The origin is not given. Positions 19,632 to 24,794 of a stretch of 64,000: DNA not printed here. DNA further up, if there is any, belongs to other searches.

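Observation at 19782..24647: Single 1621-aa polypeptide fusing GT2 + processive GT2 (QxxRW) + Wzx-like flippase + GT4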

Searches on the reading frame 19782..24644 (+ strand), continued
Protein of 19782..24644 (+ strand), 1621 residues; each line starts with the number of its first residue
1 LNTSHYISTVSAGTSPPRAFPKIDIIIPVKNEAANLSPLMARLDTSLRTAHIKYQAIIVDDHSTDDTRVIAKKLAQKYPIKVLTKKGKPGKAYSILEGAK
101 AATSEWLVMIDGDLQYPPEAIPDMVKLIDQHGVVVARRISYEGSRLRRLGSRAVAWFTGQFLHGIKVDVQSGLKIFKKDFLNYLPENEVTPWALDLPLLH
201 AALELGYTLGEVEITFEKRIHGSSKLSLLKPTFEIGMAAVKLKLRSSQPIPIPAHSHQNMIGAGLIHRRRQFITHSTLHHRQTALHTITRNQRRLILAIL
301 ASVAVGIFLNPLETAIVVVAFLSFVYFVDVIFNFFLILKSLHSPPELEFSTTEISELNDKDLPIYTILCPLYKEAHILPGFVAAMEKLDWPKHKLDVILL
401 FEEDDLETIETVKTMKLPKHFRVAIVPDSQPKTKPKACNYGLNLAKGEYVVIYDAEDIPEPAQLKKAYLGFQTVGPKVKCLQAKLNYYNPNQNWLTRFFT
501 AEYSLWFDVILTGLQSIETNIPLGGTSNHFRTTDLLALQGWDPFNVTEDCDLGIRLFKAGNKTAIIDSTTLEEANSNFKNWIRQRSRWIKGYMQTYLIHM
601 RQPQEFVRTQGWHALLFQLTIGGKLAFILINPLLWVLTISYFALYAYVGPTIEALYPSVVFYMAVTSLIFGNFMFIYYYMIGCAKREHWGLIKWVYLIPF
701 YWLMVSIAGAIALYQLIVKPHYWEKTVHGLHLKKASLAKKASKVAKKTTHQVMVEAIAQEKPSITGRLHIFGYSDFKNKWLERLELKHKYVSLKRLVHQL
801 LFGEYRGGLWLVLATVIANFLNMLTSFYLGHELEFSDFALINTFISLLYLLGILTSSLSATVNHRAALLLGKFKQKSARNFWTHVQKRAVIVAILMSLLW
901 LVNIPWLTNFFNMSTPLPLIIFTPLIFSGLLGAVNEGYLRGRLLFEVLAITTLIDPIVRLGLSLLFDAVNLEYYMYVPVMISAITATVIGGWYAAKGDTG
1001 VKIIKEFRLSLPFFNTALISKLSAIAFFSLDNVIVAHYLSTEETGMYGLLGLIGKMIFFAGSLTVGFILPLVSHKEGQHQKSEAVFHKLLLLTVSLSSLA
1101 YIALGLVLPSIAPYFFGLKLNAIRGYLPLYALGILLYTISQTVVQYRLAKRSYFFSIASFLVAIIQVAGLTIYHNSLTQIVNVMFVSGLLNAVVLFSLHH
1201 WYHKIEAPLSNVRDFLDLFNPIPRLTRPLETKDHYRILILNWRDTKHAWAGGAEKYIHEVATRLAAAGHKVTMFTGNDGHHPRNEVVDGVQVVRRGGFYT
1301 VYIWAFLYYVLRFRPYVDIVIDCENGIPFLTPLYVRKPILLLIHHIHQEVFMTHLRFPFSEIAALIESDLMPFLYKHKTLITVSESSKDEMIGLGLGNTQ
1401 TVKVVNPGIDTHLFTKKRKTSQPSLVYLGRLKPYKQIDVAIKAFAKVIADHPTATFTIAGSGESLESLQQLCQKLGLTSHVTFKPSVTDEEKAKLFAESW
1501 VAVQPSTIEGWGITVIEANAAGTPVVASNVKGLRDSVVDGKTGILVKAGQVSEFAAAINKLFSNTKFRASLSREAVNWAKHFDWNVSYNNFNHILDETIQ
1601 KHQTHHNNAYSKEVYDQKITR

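Call 10: find_homologous_proteins(query=window:19782-24644:+, max_evalue=1e-10)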
Query window:19782-24644:+ (1621 aa): 1189 proteins with E <= 1e-10 among 8000 candidates; the best 120 are listed.
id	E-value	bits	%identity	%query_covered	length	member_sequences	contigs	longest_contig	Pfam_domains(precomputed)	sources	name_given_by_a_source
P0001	0.0e+0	3664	100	99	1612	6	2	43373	PF13632.13,PF13506.14,PF13641.13,PF00534.27,PF13579.13,PF13439.13,PF00535.33,PF20706.4,PF13692.13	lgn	-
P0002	0.0e+0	2297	61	98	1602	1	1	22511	PF13632.13,PF13641.13,PF00534.27,PF13439.13,PF00535.33,PF20706.4,PF13692.13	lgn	-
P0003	0.0e+0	2177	61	97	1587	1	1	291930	PF13632.13,PF13506.14,PF13641.13,PF00534.27,PF13579.13,PF13524.13,PF13439.13,PF00535.33,PF20706.4,PF13692.13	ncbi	-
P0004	0.0e+0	2127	60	97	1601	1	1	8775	PF13632.13,PF13506.14,PF13641.13,PF00534.27,PF13579.13,PF13439.13,PF00535.33,PF20706.4,PF13692.13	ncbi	-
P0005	0.0e+0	2106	59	97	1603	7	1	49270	PF13632.13,PF10111.15,PF13506.14,PF13641.13,PF00534.27,PF13579.13,PF13439.13,PF00535.33,PF20706.4,PF13692.13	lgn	-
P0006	0.0e+0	2097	56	98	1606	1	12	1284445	PF13632.13,PF13506.14,PF13641.13,PF00534.27,PF13439.13,PF00535.33,PF20706.4,PF13692.13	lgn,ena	-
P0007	0.0e+0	2087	58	98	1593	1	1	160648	PF13632.13,PF13641.13,PF00534.27,PF13579.13,PF13439.13,PF00535.33,PF20706.4,PF13692.13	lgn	-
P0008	0.0e+0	2083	57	98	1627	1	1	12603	PF13632.13,PF13506.14,PF13641.13,PF00534.27,PF13579.13,PF13524.13,PF13439.13,PF00535.33,PF20706.4,PF13692.13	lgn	-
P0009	0.0e+0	2067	56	98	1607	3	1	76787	PF13632.13,PF13641.13,PF00534.27,PF13579.13,PF13524.13,PF13439.13,PF00535.33,PF20706.4,PF13692.13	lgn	-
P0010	0.0e+0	2060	56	98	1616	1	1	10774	PF13632.13,PF13506.14,PF13641.13,PF00534.27,PF13579.13,PF13524.13,PF13439.13,PF00535.33,PF20706.4,PF13692.13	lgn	-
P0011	0.0e+0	2047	57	97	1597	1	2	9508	PF13632.13,PF01943.23,PF10111.15,PF13641.13,PF00534.27,PF13579.13,PF13439.13,PF00535.33,PF20706.4,PF13692.13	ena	-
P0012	0.0e+0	2044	56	98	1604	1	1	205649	PF13632.13,PF13641.13,PF00534.27,PF13579.13,PF13439.13,PF00535.33,PF20706.4,PF13692.13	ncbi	-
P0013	0.0e+0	2043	57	98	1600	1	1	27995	PF13632.13,PF10111.15,PF13641.13,PF00534.27,PF13579.13,PF13439.13,PF00535.33,PF20706.4,PF13692.13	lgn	-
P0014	0.0e+0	2009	56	98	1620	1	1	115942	PF13632.13,PF13506.14,PF13641.13,PF00534.27,PF13579.13,PF13439.13,PF00535.33,PF20706.4,PF13692.13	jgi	jgi:glycosyltransferase XagB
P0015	0.0e+0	2009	56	98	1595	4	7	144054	PF13632.13,PF13506.14,PF13641.13,PF00534.27,PF13579.13,PF13439.13,PF00535.33,PF20706.4,PF13692.13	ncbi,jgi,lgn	-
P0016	0.0e+0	1999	56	98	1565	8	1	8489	PF13632.13,PF13506.14,PF13641.13,PF00534.27,PF13579.13,PF13439.13,PF00535.33,PF20706.4,PF13692.13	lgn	-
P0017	0.0e+0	1978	56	97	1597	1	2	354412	PF13632.13,PF13506.14,PF13641.13,PF00534.27,PF13579.13,PF13439.13,PF00535.33,PF20706.4,PF13692.13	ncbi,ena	-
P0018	0.0e+0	1963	54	97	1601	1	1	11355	PF13632.13,PF01943.23,PF13641.13,PF00534.27,PF13579.13,PF13439.13,PF00535.33,PF20706.4,PF13692.13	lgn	-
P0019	0.0e+0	1954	54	98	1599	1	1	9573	PF13632.13,PF13641.13,PF00534.27,PF13579.13,PF13524.13,PF13439.13,PF00535.33,PF20706.4,PF13692.13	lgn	-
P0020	0.0e+0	1951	57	90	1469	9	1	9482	PF13632.13,PF13641.13,PF00534.27,PF13579.13,PF13439.13,PF00535.33,PF20706.4,PF13692.13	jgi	jgi:glycosyltransferase involved in cell wall biosynthesis/cellulose synthase/poly-beta-1,6-N-acetyl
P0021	0.0e+0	1946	54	98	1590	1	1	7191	PF13632.13,PF10111.15,PF13506.14,PF13641.13,PF00534.27,PF13579.13,PF13439.13,PF00535.33,PF20706.4,PF13692.13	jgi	-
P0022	0.0e+0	1938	54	98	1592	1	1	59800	PF13632.13,PF13641.13,PF00534.27,PF13579.13,PF13439.13,PF00535.33,PF20706.4,PF13692.13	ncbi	-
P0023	0.0e+0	1927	56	98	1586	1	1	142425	PF13632.13,PF10111.15,PF13641.13,PF00534.27,PF13579.13,PF13439.13,PF00535.33,PF20706.4,PF13692.13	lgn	-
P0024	0.0e+0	1921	54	98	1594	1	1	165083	PF13632.13,PF01943.23,PF13506.14,PF13641.13,PF00534.27,PF13579.13,PF13524.13,PF13439.13,PF00535.33,PF20706.4,PF13692.13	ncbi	-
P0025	0.0e+0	1914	53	98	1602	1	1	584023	PF13632.13,PF01943.23,PF13641.13,PF00534.27,PF13439.13,PF00535.33,PF20706.4,PF13692.13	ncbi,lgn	-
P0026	0.0e+0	1908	54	98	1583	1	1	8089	PF13632.13,PF13641.13,PF00534.27,PF13524.13,PF13439.13,PF00535.33,PF20706.4,PF13692.13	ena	-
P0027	0.0e+0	1908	55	97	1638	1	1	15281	PF13632.13,PF10111.15,PF13641.13,PF00534.27,PF13579.13,PF13524.13,PF13439.13,PF00535.33,PF20706.4,PF13692.13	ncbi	-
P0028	0.0e+0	1907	53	98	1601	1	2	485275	PF13632.13,PF10111.15,PF13641.13,PF00534.27,PF13579.13,PF13439.13,PF00535.33,PF20706.4,PF13692.13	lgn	-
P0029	0.0e+0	1904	53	98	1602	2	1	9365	PF13632.13,PF10111.15,PF13641.13,PF00534.27,PF13579.13,PF13439.13,PF00535.33,PF20706.4,PF13692.13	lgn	-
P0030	0.0e+0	1901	53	97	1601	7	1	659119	PF13632.13,PF10111.15,PF13641.13,PF00534.27,PF13579.13,PF13439.13,PF00535.33,PF20706.4,PF13692.13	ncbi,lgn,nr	ncbi:glycosyltransferase [Patescibacteria group bacterium]|nr:glycosyltransferase [Patescibacteria g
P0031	0.0e+0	1894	53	97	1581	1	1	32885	PF13632.13,PF13506.14,PF13641.13,PF00534.27,PF13579.13,PF13439.13,PF00535.33,PF20706.4,PF13692.13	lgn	-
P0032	0.0e+0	1886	52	97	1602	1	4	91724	PF13632.13,PF10111.15,PF13506.14,PF13641.13,PF00534.27,PF13579.13,PF13439.13,PF00535.33,PF20706.4,PF13692.13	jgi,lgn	-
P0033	0.0e+0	1873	53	97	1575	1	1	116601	PF13632.13,PF10111.15,PF13641.13,PF00534.27,PF13439.13,PF00535.33,PF20706.4,PF13692.13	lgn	-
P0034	0.0e+0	1872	52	97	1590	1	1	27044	PF13632.13,PF13641.13,PF00534.27,PF13439.13,PF00535.33,PF20706.4,PF13692.13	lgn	-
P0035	0.0e+0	1845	52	97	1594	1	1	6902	PF13632.13,PF13506.14,PF13641.13,PF00534.27,PF13439.13,PF00535.33,PF20706.4,PF13692.13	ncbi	-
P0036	0.0e+0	1841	52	96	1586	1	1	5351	PF13632.13,PF13506.14,PF13641.13,PF00534.27,PF13524.13,PF13439.13,PF00535.33,PF20706.4,PF13692.13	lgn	-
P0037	0.0e+0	1841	52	98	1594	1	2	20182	PF13632.13,PF13506.14,PF13641.13,PF00534.27,PF13439.13,PF00535.33,PF20706.4,PF13692.13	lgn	-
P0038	0.0e+0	1826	52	98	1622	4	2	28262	PF13632.13,PF13506.14,PF13641.13,PF00534.27,PF13579.13,PF13439.13,PF00535.33,PF20706.4,PF13692.13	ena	-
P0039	0.0e+0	1819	52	98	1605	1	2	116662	PF13632.13,PF13641.13,PF00534.27,PF13579.13,PF13439.13,PF00535.33,PF20706.4,PF13692.13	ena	-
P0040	0.0e+0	1818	51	98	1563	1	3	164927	PF13632.13,PF10111.15,PF13506.14,PF13641.13,PF00534.27,PF13579.13,PF13439.13,PF00535.33,PF20706.4,PF13692.13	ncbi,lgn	-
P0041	0.0e+0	1810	51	97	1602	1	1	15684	PF13632.13,PF13641.13,PF00534.27,PF13579.13,PF13439.13,PF00535.33,PF20706.4,PF13692.13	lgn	-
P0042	0.0e+0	1791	51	98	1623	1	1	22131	PF13632.13,PF13641.13,PF00534.27,PF13579.13,PF13524.13,PF13439.13,PF00535.33,PF20706.4,PF13692.13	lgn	-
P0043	0.0e+0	1786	51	98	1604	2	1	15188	PF13632.13,PF13641.13,PF00534.27,PF13579.13,PF13439.13,PF00535.33,PF20706.4,PF13692.13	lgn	-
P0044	0.0e+0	1780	51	97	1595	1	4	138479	PF13632.13,PF13641.13,PF00534.27,PF13579.13,PF13524.13,PF13439.13,PF00535.33,PF20706.4,PF13692.13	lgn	-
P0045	0.0e+0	1773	50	97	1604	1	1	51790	PF13632.13,PF13641.13,PF00534.27,PF13579.13,PF13439.13,PF00535.33,PF20706.4,PF13692.13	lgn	-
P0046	0.0e+0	1748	50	98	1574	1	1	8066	PF13632.13,PF13506.14,PF13641.13,PF00534.27,PF13579.13,PF13439.13,PF00535.33,PF20706.4,PF13692.13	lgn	-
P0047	0.0e+0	1745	50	98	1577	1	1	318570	PF13632.13,PF13641.13,PF00534.27,PF13579.13,PF13439.13,PF00535.33,PF20706.4,PF13692.13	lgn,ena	-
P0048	0.0e+0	1745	51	97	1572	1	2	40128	PF13632.13,PF10111.15,PF13506.14,PF13641.13,PF00534.27,PF13579.13,PF13439.13,PF00535.33,PF20706.4,PF13692.13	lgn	-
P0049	0.0e+0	1740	51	98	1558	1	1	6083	PF13632.13,PF10111.15,PF13506.14,PF13641.13,PF00534.27,PF13579.13,PF13439.13,PF00535.33,PF20706.4,PF13692.13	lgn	-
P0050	0.0e+0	1737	51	97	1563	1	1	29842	PF13632.13,PF13506.14,PF13641.13,PF00534.27,PF13579.13,PF13439.13,PF00535.33,PF20706.4,PF13692.13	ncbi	-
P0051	0.0e+0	1727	50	98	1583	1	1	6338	PF13632.13,PF13506.14,PF13641.13,PF00534.27,PF13579.13,PF13439.13,PF00535.33,PF20706.4,PF13692.13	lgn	-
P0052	0.0e+0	1725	51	97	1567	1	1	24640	PF13632.13,PF10111.15,PF13641.13,PF00534.27,PF13579.13,PF13439.13,PF00535.33,PF20706.4,PF13692.13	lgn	-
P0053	0.0e+0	1719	50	97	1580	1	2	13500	PF13632.13,PF13641.13,PF00534.27,PF13579.13,PF13439.13,PF00535.33,PF20706.4,PF13692.13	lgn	-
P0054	0.0e+0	1718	50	98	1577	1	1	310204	PF13632.13,PF10111.15,PF13641.13,PF00534.27,PF13579.13,PF13524.13,PF13439.13,PF00535.33,PF20706.4,PF13692.13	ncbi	-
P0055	0.0e+0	1718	50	97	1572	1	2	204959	PF13632.13,PF10111.15,PF13506.14,PF13641.13,PF00534.27,PF13579.13,PF13439.13,PF00535.33,PF20706.4,PF13692.13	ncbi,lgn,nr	ncbi:glycosyltransferase [Candidatus Gottesmanbacteria bacterium]|nr:glycosyltransferase [Candidatus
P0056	0.0e+0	1717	49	97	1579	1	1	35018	PF13632.13,PF13641.13,PF00534.27,PF13579.13,PF13439.13,PF00535.33,PF20706.4,PF13692.13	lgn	-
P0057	0.0e+0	1715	49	97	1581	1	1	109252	PF13632.13,PF13506.14,PF13641.13,PF00534.27,PF13439.13,PF00535.33,PF20706.4,PF13692.13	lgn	-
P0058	0.0e+0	1714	51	97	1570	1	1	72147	PF13632.13,PF10111.15,PF13506.14,PF13641.13,PF00534.27,PF13579.13,PF13439.13,PF00535.33,PF20706.4,PF13692.13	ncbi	-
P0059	0.0e+0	1714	49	98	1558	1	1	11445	PF13632.13,PF13641.13,PF00534.27,PF13579.13,PF13439.13,PF00535.33,PF20706.4,PF13692.13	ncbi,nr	ncbi:glycosyltransferase [Candidatus Microgenomates bacterium]|nr:glycosyltransferase [Candidatus Mi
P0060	0.0e+0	1713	51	97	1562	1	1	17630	PF13632.13,PF13506.14,PF13641.13,PF00534.27,PF13579.13,PF13439.13,PF00535.33,PF20706.4,PF13692.13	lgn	-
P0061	0.0e+0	1711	51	98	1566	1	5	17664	PF13632.13,PF10111.15,PF13506.14,PF13641.13,PF00534.27,PF13439.13,PF00535.33,PF20706.4,PF13692.13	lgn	-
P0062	0.0e+0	1711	50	97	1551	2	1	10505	PF13632.13,PF13506.14,PF13641.13,PF00534.27,PF13579.13,PF13439.13,PF00535.33,PF20706.4,PF13692.13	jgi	-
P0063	0.0e+0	1709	49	97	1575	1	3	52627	PF13632.13,PF10111.15,PF13641.13,PF00534.27,PF13579.13,PF13524.13,PF13439.13,PF00535.33,PF20706.4,PF13692.13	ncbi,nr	ncbi:glycosyltransferase [Candidatus Woesebacteria bacterium]|nr:glycosyltransferase [Candidatus Woe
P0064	0.0e+0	1709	50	97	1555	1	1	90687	PF13632.13,PF13641.13,PF00534.27,PF13439.13,PF00535.33,PF20706.4,PF13692.13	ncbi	-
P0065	0.0e+0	1708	50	98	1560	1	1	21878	PF13632.13,PF10111.15,PF13506.14,PF13641.13,PF00534.27,PF13579.13,PF13439.13,PF00535.33,PF20706.4,PF13692.13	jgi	-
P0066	0.0e+0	1707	49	98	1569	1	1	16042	PF13632.13,PF10111.15,PF13506.14,PF13641.13,PF00534.27,PF13579.13,PF13439.13,PF00535.33,PF20706.4,PF13692.13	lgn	-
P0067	0.0e+0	1702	50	97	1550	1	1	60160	PF13632.13,PF13506.14,PF13641.13,PF00534.27,PF13579.13,PF13439.13,PF00535.33,PF20706.4,PF13692.13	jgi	jgi:glycosyltransferase XagB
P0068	0.0e+0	1701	50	97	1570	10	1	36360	PF13632.13,PF13506.14,PF13641.13,PF00534.27,PF13579.13,PF13439.13,PF00535.33,PF20706.4,PF13692.13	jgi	-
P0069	0.0e+0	1700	51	98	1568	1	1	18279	PF13632.13,PF01943.23,PF10111.15,PF13506.14,PF13641.13,PF00534.27,PF13579.13,PF13439.13,PF00535.33,PF20706.4,PF13692.13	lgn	-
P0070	0.0e+0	1699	50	98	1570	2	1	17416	PF13632.13,PF13506.14,PF13641.13,PF00534.27,PF13579.13,PF13439.13,PF00535.33,PF20706.4,PF13692.13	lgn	-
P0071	0.0e+0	1699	50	97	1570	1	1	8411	PF13632.13,PF13506.14,PF13641.13,PF00534.27,PF13579.13,PF13439.13,PF00535.33,PF20706.4,PF13692.13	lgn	-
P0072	0.0e+0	1697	48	98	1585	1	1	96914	PF13632.13,PF01943.23,PF10111.15,PF13641.13,PF00534.27,PF13579.13,PF13524.13,PF13439.13,PF00535.33,PF20706.4,PF13692.13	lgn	-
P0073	0.0e+0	1693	49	97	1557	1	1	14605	PF13632.13,PF10111.15,PF13506.14,PF13641.13,PF00534.27,PF13579.13,PF13439.13,PF00535.33,PF20706.4,PF13692.13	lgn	-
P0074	0.0e+0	1692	50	98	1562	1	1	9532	PF13632.13,PF10111.15,PF13641.13,PF00534.27,PF13579.13,PF13439.13,PF00535.33,PF20706.4,PF13692.13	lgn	-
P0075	0.0e+0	1691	49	98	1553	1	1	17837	PF13632.13,PF10111.15,PF13506.14,PF13641.13,PF00534.27,PF13579.13,PF13524.13,PF13439.13,PF00535.33,PF20706.4,PF13692.13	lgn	-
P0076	0.0e+0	1690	49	97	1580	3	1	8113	PF13632.13,PF10111.15,PF13641.13,PF00534.27,PF13524.13,PF13439.13,PF00535.33,PF20706.4,PF13692.13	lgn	-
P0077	0.0e+0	1689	49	97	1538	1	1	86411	PF13632.13,PF10111.15,PF13506.14,PF13641.13,PF00534.27,PF13579.13,PF13524.13,PF13439.13,PF00535.33,PF20706.4,PF13692.13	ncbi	-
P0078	0.0e+0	1689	50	97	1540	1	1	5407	PF13632.13,PF10111.15,PF13641.13,PF00534.27,PF13579.13,PF13524.13,PF13439.13,PF00535.33,PF20706.4,PF13692.13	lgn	-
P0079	0.0e+0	1689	49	97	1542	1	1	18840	PF13632.13,PF10111.15,PF13506.14,PF13641.13,PF00534.27,PF13439.13,PF00535.33,PF20706.4,PF13692.13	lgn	-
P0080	0.0e+0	1687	49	98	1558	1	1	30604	PF13632.13,PF13641.13,PF00534.27,PF13524.13,PF13439.13,PF00535.33,PF20706.4,PF13692.13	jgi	jgi:glycosyltransferase XagB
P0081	0.0e+0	1687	49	98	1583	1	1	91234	PF13632.13,PF10111.15,PF13641.13,PF00534.27,PF13579.13,PF13439.13,PF00535.33,PF20706.4,PF13692.13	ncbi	-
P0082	0.0e+0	1685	50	98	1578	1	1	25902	PF13632.13,PF10111.15,PF13641.13,PF00534.27,PF13579.13,PF13439.13,PF00535.33,PF20706.4,PF13692.13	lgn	-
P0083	0.0e+0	1685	50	97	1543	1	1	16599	PF13632.13,PF13506.14,PF13641.13,PF00534.27,PF13579.13,PF13439.13,PF00535.33,PF20706.4,PF13692.13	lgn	-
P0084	0.0e+0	1685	49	97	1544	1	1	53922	PF13632.13,PF13641.13,PF00534.27,PF13579.13,PF13524.13,PF13439.13,PF00535.33,PF20706.4,PF13692.13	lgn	-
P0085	0.0e+0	1683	48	98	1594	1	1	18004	PF13632.13,PF01943.23,PF13506.14,PF13641.13,PF00534.27,PF13579.13,PF13524.13,PF13439.13,PF00535.33,PF20706.4,PF13692.13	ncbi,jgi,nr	ncbi:glycosyltransferase [Candidatus Microgenomates bacterium]|nr:MAG: glycosyltransferase [Candidat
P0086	0.0e+0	1683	48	98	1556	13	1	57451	PF13632.13,PF13506.14,PF13641.13,PF00534.27,PF13579.13,PF13439.13,PF00535.33,PF20706.4,PF13692.13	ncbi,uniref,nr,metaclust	ncbi:hypothetical protein A2971_04390 [Candidatus Gottesmanbacteria bacterium RIFCSPLOWO2_01_FULL_46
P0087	0.0e+0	1682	49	97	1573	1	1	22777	PF13632.13,PF13506.14,PF13641.13,PF00534.27,PF13579.13,PF13439.13,PF00535.33,PF20706.4,PF13692.13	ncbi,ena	-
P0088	0.0e+0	1682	49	97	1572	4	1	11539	PF13632.13,PF13506.14,PF13641.13,PF00534.27,PF13579.13,PF13439.13,PF00535.33,PF20706.4,PF13692.13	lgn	-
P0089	0.0e+0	1682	49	98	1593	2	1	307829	PF13632.13,PF13641.13,PF00534.27,PF13579.13,PF13439.13,PF00535.33,PF20706.4,PF13692.13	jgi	-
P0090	0.0e+0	1681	50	98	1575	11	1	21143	PF13632.13,PF10111.15,PF13506.14,PF13641.13,PF00534.27,PF13579.13,PF13439.13,PF00535.33,PF20706.4,PF13692.13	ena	-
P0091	0.0e+0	1680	49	98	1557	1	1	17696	PF13632.13,PF13641.13,PF00534.27,PF13579.13,PF13439.13,PF00535.33,PF20706.4,PF13692.13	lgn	-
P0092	0.0e+0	1679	50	97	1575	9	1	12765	PF13632.13,PF13506.14,PF13641.13,PF00534.27,PF13579.13,PF13439.13,PF00535.33,PF20706.4,PF13692.13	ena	-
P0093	0.0e+0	1676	48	99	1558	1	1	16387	PF13632.13,PF01943.23,PF13641.13,PF00534.27,PF13579.13,PF13439.13,PF00535.33,PF20706.4,PF13692.13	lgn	-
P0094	0.0e+0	1674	49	98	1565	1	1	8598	PF13632.13,PF01943.23,PF10111.15,PF13641.13,PF00534.27,PF13439.13,PF00535.33,PF20706.4,PF13692.13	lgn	-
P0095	0.0e+0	1674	49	97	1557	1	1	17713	PF13632.13,PF01943.23,PF10111.15,PF13506.14,PF13641.13,PF00534.27,PF13579.13,PF13439.13,PF00535.33,PF20706.4,PF13692.13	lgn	-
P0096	0.0e+0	1671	48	98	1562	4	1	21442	PF13632.13,PF01943.23,PF13506.14,PF13641.13,PF00534.27,PF13579.13,PF13439.13,PF00535.33,PF20706.4,PF13692.13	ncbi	-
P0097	0.0e+0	1671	50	97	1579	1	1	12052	PF13632.13,PF10111.15,PF13506.14,PF13641.13,PF00534.27,PF13439.13,PF00535.33,PF20706.4,PF13692.13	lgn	-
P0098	0.0e+0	1670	48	98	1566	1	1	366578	PF13632.13,PF01943.23,PF13506.14,PF13641.13,PF00534.27,PF13579.13,PF13524.13,PF13439.13,PF00535.33,PF20706.4,PF13692.13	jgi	-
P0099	0.0e+0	1670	49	97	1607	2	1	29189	PF13632.13,PF10111.15,PF13506.14,PF13641.13,PF00534.27,PF13439.13,PF00535.33,PF20706.4,PF13692.13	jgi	-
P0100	0.0e+0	1670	49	97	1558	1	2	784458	PF13632.13,PF13506.14,PF13641.13,PF00534.27,PF13579.13,PF13439.13,PF00535.33,PF20706.4,PF13692.13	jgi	jgi:cellulose synthase/poly-beta-1,6-N-acetylglucosamine synthase-like glycosyltransferase/glycosylt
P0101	0.0e+0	1670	48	98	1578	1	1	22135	PF13632.13,PF10111.15,PF13641.13,PF00534.27,PF13439.13,PF00535.33,PF20706.4,PF13692.13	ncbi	-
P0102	0.0e+0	1668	50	98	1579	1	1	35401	PF13632.13,PF10111.15,PF13506.14,PF13641.13,PF00534.27,PF13579.13,PF13439.13,PF00535.33,PF20706.4,PF13692.13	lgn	-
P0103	0.0e+0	1667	50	97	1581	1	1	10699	PF13632.13,PF10111.15,PF13506.14,PF13641.13,PF00534.27,PF13579.13,PF13439.13,PF00535.33,PF20706.4,PF13692.13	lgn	-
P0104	0.0e+0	1666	49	98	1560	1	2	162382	PF13632.13,PF10111.15,PF13641.13,PF00534.27,PF13579.13,PF13439.13,PF00535.33,PF20706.4,PF13692.13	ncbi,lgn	-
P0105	0.0e+0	1665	48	98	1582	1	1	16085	PF13632.13,PF10111.15,PF13641.13,PF00534.27,PF13579.13,PF13439.13,PF00535.33,PF20706.4,PF13692.13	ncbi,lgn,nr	ncbi:glycosyltransferase [Candidatus Woesebacteria bacterium]|nr:glycosyltransferase [Candidatus Woe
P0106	0.0e+0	1665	49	97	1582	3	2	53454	PF13632.13,PF01943.23,PF13641.13,PF00534.27,PF13579.13,PF13524.13,PF13439.13,PF00535.33,PF20706.4,PF13692.13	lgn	-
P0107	0.0e+0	1664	49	97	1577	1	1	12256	PF13632.13,PF10111.15,PF13506.14,PF13641.13,PF00534.27,PF13579.13,PF13439.13,PF00535.33,PF20706.4,PF13692.13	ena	-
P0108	0.0e+0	1661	49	97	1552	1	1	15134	PF13632.13,PF10111.15,PF13506.14,PF13641.13,PF00534.27,PF13579.13,PF13439.13,PF00535.33,PF20706.4,PF13692.13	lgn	-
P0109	0.0e+0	1658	49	97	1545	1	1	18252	PF13632.13,PF13506.14,PF13641.13,PF00534.27,PF13579.13,PF13439.13,PF00535.33,PF20706.4,PF13692.13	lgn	-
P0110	0.0e+0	1658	49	98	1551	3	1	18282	PF13632.13,PF10111.15,PF13641.13,PF00534.27,PF13439.13,PF00535.33,PF20706.4,PF13692.13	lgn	-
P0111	0.0e+0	1658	49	97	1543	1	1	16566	PF13632.13,PF13641.13,PF00534.27,PF13439.13,PF00535.33,PF20706.4,PF13692.13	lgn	-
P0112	0.0e+0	1657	48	97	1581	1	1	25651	PF13632.13,PF10111.15,PF13641.13,PF00534.27,PF13439.13,PF00535.33,PF20706.4,PF13692.13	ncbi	ncbi:MAG: glycosyltransferase [Microgenomates group bacterium]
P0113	0.0e+0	1657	49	97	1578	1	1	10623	PF13632.13,PF10111.15,PF13641.13,PF00534.27,PF13579.13,PF13439.13,PF00535.33,PF20706.4,PF13692.13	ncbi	-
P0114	0.0e+0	1657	49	98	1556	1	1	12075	PF13632.13,PF10111.15,PF13506.14,PF13641.13,PF00534.27,PF13579.13,PF13439.13,PF00535.33,PF20706.4,PF13692.13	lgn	-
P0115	0.0e+0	1657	48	98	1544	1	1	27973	PF13632.13,PF10111.15,PF13506.14,PF13641.13,PF00534.27,PF13579.13,PF13439.13,PF00535.33,PF20706.4,PF13692.13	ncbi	-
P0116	0.0e+0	1656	48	98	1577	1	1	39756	PF13632.13,PF10111.15,PF13506.14,PF13641.13,PF00534.27,PF13439.13,PF00535.33,PF20706.4,PF13692.13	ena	-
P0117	0.0e+0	1656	49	98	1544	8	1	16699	PF13632.13,PF13506.14,PF13641.13,PF00534.27,PF13579.13,PF13439.13,PF00535.33,PF20706.4,PF13692.13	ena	-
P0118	0.0e+0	1655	49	97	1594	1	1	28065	PF13632.13,PF10111.15,PF13641.13,PF00534.27,PF13579.13,PF13439.13,PF00535.33,PF20706.4,PF13692.13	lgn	-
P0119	0.0e+0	1654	48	98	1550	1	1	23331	PF13632.13,PF10111.15,PF13641.13,PF00534.27,PF13439.13,PF00535.33,PF20706.4,PF13692.13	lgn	-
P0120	0.0e+0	1654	49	97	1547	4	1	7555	PF13632.13,PF10111.15,PF13641.13,PF00534.27,PF13579.13,PF13439.13,PF00535.33,PF20706.4,PF13692.13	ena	-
